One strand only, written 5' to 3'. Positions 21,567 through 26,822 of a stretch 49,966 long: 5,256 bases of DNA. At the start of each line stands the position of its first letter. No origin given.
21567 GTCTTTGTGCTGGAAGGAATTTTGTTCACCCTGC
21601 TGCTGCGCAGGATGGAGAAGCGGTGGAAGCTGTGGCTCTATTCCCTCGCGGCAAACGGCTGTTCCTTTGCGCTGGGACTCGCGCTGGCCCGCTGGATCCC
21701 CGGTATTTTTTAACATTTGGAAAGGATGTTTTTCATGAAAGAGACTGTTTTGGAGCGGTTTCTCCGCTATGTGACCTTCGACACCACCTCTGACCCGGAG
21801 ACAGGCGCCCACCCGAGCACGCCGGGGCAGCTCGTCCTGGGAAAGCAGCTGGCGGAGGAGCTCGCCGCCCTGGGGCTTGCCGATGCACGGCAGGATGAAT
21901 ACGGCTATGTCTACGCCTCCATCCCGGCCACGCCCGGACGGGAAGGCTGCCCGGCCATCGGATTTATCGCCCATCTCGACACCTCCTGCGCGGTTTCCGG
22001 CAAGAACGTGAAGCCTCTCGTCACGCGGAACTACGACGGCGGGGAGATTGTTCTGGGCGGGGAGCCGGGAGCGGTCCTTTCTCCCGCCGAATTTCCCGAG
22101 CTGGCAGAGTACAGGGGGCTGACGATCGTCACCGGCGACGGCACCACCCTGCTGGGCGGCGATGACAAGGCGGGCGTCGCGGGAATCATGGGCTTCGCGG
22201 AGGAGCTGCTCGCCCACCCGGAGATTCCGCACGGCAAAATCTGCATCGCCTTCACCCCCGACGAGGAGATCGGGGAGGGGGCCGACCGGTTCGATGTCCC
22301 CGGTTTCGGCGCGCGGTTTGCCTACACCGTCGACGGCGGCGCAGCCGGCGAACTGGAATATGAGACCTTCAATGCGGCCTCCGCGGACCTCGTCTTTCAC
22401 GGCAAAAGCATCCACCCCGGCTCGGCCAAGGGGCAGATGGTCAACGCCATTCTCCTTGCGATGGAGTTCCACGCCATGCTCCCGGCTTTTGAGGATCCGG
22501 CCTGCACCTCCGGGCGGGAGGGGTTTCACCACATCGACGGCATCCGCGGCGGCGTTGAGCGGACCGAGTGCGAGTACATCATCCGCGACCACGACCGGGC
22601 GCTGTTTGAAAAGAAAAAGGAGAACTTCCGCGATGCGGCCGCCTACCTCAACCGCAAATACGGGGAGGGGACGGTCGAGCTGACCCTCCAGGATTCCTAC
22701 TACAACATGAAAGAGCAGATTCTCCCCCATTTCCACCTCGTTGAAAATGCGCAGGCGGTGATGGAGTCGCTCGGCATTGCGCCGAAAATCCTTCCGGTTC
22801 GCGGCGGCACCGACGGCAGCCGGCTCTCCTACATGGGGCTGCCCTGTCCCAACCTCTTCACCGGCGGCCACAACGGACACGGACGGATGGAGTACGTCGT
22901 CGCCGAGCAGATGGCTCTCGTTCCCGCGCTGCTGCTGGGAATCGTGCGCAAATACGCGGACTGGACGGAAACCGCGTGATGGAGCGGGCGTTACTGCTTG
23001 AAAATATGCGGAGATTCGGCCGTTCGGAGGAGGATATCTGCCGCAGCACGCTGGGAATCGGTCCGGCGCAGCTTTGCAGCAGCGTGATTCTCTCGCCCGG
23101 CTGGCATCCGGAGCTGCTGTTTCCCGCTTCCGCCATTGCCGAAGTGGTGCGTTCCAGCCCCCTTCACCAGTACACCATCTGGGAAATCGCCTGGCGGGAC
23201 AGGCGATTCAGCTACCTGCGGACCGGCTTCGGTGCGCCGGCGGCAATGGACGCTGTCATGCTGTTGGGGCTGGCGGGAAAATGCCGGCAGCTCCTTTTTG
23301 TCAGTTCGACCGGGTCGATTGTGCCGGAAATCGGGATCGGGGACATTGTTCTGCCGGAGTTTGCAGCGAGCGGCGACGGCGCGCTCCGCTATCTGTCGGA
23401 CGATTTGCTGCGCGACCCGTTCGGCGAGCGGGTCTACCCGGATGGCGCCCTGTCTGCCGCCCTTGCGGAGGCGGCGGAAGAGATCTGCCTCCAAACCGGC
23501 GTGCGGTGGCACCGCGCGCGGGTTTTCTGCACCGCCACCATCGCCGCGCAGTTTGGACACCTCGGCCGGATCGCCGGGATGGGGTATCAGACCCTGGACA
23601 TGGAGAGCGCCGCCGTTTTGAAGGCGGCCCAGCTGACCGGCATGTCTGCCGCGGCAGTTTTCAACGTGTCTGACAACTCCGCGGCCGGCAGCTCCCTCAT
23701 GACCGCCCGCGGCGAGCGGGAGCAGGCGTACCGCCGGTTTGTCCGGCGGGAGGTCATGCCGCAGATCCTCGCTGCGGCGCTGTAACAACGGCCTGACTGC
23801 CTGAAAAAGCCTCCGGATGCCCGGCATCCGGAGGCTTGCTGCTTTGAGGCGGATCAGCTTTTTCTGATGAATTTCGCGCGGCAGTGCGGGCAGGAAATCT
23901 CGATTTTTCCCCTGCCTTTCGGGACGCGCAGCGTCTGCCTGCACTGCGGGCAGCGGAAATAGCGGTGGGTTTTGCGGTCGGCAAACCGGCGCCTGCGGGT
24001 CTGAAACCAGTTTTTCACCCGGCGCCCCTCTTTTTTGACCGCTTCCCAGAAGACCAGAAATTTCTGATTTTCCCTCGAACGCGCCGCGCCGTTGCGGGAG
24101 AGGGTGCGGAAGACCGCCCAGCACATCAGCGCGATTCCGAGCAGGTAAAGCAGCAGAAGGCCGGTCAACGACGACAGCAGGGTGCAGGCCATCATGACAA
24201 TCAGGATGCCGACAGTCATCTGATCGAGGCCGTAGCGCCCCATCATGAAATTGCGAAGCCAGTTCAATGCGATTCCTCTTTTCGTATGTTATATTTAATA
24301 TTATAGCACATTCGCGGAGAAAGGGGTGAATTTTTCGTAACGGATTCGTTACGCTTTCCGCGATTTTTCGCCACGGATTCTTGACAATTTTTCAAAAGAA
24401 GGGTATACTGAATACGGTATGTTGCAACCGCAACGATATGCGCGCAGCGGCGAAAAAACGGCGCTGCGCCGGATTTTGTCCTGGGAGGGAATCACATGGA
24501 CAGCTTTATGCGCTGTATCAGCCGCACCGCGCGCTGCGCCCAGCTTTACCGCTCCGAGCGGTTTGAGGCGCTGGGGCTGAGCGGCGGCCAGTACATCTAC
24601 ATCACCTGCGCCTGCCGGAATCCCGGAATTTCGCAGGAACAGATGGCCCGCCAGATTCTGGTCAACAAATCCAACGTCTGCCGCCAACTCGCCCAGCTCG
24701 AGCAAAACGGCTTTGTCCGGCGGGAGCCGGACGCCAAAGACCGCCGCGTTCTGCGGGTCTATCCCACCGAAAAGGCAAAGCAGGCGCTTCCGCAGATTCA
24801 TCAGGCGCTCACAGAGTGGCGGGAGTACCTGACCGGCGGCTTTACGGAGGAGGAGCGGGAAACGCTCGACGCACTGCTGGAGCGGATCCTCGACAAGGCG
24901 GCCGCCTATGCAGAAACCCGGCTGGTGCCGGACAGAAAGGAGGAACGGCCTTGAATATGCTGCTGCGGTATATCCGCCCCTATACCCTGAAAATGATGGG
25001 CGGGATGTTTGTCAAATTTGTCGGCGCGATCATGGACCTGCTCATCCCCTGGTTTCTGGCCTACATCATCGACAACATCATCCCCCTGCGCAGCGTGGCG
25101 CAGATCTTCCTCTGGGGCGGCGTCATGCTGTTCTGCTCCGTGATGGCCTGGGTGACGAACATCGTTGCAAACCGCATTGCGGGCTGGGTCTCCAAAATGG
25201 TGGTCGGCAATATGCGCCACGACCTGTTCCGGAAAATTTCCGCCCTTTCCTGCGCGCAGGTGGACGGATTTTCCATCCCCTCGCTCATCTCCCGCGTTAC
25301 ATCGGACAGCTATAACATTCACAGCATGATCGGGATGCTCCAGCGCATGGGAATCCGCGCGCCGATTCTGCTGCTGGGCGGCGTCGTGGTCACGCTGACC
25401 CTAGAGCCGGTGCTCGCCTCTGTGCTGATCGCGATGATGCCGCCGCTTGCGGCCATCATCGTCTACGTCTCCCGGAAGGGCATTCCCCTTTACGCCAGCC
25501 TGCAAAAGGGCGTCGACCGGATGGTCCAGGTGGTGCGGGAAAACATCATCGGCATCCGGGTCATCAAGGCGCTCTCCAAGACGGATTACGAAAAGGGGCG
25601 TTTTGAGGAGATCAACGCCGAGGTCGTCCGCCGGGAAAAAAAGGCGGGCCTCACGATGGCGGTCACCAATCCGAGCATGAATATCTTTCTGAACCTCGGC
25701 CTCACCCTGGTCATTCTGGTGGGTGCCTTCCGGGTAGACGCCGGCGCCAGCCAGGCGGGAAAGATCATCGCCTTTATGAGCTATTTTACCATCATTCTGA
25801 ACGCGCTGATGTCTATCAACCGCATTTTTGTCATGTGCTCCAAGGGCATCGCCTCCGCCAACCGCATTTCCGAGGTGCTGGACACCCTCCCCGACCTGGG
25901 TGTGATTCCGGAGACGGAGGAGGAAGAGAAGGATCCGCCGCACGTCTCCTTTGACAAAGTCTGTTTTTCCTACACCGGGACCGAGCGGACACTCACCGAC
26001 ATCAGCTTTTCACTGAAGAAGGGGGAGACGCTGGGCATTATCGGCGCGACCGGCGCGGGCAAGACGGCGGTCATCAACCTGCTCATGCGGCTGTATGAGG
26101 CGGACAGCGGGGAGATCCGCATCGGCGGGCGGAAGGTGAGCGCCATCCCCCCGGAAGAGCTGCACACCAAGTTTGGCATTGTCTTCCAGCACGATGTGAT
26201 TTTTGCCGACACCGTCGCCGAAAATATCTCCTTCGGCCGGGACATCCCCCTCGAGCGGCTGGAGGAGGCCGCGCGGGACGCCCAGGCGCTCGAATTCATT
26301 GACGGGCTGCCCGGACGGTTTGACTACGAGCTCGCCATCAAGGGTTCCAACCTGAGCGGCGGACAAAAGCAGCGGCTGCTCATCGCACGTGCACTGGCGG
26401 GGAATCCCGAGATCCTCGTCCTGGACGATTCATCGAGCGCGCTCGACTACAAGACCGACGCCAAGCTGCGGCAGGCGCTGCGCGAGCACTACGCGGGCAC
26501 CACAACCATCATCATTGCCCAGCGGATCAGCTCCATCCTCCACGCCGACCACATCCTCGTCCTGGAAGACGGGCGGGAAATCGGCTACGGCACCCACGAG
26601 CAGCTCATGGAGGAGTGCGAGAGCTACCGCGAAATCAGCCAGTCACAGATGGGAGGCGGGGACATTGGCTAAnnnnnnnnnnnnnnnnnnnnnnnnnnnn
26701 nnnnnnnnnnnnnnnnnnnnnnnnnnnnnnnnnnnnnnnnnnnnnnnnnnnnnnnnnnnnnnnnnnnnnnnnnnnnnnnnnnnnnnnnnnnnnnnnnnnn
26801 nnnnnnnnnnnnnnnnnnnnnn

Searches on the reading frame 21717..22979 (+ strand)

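Call 70: search_protein_families(library=pfam, proteins=[window:21717-22979:+], max_evalue=0.00001)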
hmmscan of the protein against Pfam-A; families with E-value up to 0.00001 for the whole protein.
window:21717-22979:+ (420 aa): 2 families
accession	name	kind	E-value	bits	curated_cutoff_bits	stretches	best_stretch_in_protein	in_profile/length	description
PF07687.19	M20_dimer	-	3.8e-13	49.8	21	1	215-314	1-105/107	Peptidase dimerisation domain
PF01546.33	Peptidase_M20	-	3.8e-10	40.5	24.6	1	149-409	35-203/206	Peptidase family M20/M25/M40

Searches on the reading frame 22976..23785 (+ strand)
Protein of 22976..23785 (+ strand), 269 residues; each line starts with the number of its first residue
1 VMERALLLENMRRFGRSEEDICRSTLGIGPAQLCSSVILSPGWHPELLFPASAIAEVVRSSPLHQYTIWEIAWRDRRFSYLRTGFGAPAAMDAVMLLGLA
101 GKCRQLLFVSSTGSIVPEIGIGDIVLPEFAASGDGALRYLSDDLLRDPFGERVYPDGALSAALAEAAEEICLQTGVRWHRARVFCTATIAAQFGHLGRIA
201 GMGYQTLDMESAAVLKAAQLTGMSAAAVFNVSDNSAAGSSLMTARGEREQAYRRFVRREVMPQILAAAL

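Call 70: search_protein_families(library=pfam, proteins=[window:22976-23785:+], max_evalue=0.00001)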
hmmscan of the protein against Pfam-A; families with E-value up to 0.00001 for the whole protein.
window:22976-23785:+ (269 aa): 1 family
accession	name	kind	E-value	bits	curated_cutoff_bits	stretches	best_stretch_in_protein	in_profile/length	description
PF01048.26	PNP_UDP_1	-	1.7e-17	64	25.1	1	62-238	28-203/233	Phosphorylase superfamily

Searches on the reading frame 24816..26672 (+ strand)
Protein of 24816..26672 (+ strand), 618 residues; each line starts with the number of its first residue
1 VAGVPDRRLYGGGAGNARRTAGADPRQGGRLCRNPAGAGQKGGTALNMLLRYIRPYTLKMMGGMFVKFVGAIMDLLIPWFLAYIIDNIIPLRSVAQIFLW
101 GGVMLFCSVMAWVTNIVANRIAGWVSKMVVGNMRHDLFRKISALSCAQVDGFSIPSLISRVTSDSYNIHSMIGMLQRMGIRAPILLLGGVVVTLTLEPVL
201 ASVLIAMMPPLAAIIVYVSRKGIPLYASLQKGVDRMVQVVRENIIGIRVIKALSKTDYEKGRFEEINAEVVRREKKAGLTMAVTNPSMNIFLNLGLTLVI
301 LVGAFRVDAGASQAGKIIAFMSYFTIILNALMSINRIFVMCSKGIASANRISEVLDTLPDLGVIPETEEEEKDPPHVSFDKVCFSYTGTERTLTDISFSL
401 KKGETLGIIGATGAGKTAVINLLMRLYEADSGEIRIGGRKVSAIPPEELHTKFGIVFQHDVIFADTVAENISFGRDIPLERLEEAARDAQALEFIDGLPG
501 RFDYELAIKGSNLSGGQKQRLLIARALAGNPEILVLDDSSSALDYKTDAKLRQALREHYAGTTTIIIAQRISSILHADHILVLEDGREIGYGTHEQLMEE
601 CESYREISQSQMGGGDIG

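Call 43: search_protein_families(library=pfam, proteins=[window:24816-26672:+], max_evalue=0.00001)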
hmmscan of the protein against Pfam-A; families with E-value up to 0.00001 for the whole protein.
window:24816-26672:+ (618 aa): 2 families
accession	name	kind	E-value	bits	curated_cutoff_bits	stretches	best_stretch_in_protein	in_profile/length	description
PF00664.28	ABC_membrane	-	3.7e-41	142.1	28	1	63-331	4-274/274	ABC transporter transmembrane region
PF00005.33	ABC_tran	-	2.3e-29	103.2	25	1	393-539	1-135/137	ABC transporter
